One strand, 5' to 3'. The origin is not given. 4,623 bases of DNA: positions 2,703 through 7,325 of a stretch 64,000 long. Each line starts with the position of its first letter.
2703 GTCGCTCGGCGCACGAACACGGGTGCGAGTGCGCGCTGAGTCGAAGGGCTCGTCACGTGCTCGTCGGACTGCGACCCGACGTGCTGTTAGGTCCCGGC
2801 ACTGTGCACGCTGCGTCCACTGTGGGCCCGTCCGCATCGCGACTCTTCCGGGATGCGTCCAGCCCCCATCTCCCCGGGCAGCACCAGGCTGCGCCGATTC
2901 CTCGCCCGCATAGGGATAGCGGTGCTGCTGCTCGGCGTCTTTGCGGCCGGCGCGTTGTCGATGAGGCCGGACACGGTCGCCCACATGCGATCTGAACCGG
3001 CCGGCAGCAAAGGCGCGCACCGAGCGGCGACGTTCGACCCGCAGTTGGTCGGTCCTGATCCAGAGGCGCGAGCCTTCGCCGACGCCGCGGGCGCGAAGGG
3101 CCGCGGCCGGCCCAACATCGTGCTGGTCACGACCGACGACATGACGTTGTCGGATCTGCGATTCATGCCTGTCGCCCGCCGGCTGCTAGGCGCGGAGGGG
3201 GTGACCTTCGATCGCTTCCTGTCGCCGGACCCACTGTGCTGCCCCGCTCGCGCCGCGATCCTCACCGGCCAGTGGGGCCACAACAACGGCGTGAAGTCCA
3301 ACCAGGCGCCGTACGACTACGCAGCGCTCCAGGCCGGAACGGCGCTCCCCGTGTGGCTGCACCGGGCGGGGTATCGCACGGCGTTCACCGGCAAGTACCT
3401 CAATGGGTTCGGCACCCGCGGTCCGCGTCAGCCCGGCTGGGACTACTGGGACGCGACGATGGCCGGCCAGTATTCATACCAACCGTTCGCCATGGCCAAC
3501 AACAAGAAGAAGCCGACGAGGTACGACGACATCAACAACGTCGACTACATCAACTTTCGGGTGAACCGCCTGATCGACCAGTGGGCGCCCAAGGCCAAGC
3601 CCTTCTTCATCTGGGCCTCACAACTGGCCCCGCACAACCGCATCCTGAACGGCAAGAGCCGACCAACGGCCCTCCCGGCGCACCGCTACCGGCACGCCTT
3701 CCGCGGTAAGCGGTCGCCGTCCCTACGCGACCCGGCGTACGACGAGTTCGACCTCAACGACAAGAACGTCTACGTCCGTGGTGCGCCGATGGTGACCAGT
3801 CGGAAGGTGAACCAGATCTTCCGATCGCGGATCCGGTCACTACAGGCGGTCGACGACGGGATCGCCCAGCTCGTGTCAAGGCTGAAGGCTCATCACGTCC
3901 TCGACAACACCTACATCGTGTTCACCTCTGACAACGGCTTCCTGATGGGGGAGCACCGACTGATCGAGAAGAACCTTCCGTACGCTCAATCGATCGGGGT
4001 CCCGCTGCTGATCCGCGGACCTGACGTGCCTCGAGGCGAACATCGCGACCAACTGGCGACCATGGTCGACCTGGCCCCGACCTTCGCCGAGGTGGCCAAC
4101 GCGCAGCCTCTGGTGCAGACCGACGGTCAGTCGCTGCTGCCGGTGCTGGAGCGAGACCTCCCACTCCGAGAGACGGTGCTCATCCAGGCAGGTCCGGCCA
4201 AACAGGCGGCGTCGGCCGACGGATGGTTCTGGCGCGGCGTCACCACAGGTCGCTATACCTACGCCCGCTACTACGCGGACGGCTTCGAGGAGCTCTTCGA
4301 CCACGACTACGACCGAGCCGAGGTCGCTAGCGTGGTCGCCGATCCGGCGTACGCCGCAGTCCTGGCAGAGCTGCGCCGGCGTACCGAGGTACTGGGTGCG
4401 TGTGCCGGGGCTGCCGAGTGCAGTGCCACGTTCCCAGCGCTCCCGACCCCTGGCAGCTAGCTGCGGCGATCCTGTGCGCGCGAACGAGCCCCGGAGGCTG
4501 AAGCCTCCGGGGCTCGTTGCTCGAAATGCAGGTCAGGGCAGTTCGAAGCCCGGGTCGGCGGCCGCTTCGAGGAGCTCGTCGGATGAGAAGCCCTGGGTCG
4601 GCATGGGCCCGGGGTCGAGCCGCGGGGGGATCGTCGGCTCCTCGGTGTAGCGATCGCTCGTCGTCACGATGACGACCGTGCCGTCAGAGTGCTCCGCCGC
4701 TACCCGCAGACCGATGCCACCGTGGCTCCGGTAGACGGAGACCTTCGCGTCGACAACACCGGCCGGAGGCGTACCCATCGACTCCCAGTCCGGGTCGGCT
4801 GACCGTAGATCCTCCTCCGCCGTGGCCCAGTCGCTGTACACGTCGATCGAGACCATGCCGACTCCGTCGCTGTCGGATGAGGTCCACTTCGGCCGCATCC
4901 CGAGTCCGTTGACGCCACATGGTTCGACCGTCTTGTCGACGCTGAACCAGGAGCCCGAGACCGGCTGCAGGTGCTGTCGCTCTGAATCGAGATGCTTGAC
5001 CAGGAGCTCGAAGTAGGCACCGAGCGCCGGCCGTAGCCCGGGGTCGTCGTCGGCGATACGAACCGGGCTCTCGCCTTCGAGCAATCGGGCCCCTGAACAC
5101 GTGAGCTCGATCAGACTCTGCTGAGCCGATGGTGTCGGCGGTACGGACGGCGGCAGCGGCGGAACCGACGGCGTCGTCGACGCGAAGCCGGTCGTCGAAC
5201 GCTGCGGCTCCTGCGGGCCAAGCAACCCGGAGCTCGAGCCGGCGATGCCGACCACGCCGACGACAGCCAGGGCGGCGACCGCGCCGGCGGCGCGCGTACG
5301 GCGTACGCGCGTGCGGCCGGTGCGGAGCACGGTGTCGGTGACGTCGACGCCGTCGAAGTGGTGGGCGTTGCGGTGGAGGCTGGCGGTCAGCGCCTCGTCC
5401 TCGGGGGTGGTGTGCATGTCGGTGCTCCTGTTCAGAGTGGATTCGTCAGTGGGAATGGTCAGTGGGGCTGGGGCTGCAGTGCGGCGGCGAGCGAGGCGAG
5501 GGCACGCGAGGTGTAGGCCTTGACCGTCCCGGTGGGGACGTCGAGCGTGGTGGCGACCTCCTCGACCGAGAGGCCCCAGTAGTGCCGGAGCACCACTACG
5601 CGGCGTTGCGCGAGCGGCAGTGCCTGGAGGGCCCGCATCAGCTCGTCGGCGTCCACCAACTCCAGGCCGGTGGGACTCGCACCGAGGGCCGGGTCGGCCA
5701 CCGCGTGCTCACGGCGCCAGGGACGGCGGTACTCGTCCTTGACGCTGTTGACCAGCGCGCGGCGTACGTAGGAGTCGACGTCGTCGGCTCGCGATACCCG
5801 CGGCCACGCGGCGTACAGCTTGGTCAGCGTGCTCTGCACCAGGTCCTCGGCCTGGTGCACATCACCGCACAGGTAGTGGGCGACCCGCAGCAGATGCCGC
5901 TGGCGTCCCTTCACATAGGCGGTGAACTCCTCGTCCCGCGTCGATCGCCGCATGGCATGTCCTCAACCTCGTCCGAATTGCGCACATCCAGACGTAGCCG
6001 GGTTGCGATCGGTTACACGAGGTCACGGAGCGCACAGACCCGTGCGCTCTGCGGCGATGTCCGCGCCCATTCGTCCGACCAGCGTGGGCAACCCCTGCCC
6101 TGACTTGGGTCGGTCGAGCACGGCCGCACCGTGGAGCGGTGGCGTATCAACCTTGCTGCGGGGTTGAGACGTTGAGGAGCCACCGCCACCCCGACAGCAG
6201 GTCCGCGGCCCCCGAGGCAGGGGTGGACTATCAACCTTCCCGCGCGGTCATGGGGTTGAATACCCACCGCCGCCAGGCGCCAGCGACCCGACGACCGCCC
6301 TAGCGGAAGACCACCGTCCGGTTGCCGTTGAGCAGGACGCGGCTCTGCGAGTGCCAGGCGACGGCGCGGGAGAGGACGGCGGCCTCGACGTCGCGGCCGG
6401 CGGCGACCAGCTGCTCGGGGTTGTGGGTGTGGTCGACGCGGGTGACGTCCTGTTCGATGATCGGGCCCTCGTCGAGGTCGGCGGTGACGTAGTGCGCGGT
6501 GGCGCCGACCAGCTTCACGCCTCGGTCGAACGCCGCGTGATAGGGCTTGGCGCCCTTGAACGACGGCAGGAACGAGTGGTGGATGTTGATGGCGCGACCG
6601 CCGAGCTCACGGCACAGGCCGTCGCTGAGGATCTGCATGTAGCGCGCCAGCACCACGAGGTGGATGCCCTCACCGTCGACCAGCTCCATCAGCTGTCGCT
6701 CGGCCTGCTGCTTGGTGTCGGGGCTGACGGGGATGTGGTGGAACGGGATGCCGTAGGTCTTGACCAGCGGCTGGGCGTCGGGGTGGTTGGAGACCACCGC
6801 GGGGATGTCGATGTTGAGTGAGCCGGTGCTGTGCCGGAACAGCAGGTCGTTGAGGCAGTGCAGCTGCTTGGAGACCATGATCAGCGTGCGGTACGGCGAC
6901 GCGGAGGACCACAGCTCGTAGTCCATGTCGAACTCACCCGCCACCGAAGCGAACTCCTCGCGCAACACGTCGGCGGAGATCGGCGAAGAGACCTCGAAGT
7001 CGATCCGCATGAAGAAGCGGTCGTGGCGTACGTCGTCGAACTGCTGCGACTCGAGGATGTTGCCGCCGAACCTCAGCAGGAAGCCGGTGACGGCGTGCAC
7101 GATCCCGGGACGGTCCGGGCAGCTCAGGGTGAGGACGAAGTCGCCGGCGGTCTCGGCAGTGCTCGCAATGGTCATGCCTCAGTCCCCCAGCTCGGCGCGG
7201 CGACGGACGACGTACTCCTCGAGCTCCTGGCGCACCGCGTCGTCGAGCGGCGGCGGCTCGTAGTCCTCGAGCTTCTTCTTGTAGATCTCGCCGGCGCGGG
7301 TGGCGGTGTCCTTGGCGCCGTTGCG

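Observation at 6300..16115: Complete corrinoid-dependent demethylation and THF C1-oxidation island built around a non-pyrrolysine MttB homolog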

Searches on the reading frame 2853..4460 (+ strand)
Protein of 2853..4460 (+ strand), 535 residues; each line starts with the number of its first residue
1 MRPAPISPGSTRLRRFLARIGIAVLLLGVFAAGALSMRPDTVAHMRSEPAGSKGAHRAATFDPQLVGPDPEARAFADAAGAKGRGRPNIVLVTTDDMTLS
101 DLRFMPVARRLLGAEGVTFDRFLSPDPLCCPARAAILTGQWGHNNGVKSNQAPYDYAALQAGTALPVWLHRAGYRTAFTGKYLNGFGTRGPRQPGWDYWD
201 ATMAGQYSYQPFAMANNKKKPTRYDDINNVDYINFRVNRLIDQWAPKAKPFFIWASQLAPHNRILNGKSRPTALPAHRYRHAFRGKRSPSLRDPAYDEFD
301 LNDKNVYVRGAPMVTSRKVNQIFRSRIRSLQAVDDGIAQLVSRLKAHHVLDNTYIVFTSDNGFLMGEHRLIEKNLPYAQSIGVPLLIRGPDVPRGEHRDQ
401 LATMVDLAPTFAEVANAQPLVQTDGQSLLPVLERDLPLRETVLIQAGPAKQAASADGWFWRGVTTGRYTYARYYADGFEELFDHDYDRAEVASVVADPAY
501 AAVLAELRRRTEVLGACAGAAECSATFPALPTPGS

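Call 64: search_protein_families(library=ncbifam, proteins=[window:2853-4460:+], max_evalue=1e-10)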
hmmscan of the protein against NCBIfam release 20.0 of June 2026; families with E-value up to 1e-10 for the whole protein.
window:2853-4460:+ (535 aa): 4 families
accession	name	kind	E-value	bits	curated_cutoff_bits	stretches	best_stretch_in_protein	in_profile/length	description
NF010322.0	PRK13759.1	equivalog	1.8e-37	129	481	1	246-509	197-451/486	arylsulfatase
TIGR03417.1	chol_sulfatase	equivalog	2.5e-26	92.7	433.45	1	86-511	2-436/500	choline-sulfatase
NF045661.1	HdlasePehA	equivalog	1e-23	83.8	900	1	314-437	272-397/506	phosphoric/sulfuric ester hydrolase PehA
NF052527.1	Mn_arylsulf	exception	2.9e-19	69.3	850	1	331-510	272-447/479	manganese-dependent arylsulfatase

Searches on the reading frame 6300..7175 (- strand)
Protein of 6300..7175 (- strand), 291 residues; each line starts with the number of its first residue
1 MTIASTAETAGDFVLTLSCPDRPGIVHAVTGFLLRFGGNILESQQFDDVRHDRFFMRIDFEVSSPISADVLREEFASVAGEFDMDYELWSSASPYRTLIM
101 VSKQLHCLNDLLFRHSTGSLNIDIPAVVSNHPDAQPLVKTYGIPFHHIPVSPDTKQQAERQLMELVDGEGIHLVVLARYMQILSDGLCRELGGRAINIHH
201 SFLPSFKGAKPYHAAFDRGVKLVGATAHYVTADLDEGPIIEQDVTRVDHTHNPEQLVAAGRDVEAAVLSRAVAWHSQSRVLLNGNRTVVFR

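Call 4: search_protein_families(library=pfam, proteins=[window:6300-7175:-])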
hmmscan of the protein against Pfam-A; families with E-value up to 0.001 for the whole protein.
window:6300-7175:- (291 aa): 3 families
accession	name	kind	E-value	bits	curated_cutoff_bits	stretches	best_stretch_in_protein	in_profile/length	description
PF00551.24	Formyl_trans_N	-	9.2e-37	127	26.1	1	96-272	2-181/181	Formyl transferase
PF01842.31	ACT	-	7.8e-08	32.4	27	1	14-74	2-60/66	ACT domain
PF13740.12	ACT_6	-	3.6e-05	24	23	1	13-85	3-72/76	ACT domain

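Call 5: search_protein_families(library=ncbifam, proteins=[window:6300-7175:-])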
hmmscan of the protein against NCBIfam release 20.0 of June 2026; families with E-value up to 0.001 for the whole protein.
window:6300-7175:- (291 aa): 7 families
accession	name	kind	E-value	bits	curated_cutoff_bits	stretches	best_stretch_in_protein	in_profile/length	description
NF004684.0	PRK06027.1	subfamily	5.7e-124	413.4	223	1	11-291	5-286/286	formyltetrahydrofolate deformylase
TIGR00655.1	PurU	equivalog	1.9e-104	349.2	285.95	1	14-290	2-280/280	formyltetrahydrofolate deformylase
TIGR00639.1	PurN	equivalog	1.9e-29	102.5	150.1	1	99-280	5-189/192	phosphoribosylglycinamide formyltransferase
TIGR00460.1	fmt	equivalog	1.6e-15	57.1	201.5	1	136-269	47-178/315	methionyl-tRNA formyltransferase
NF005414.0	PRK06988.1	equivalog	9.6e-08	31.3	316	1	164-271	71-178/311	formyltransferase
NF005998.1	PRK08125.1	equivalog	1.4e-06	27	777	1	178-272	83-177/649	bifunctional UDP-4-amino-4-deoxy-L-arabinose formyltransferase/UDP-glucuronic acid oxidase ArnA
NF005755.0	PRK07579.1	equivalog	8.2e-05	22.5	238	1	171-268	66-160/245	dTDP-4-amino-4,6-dideoxyglucose formyltransferase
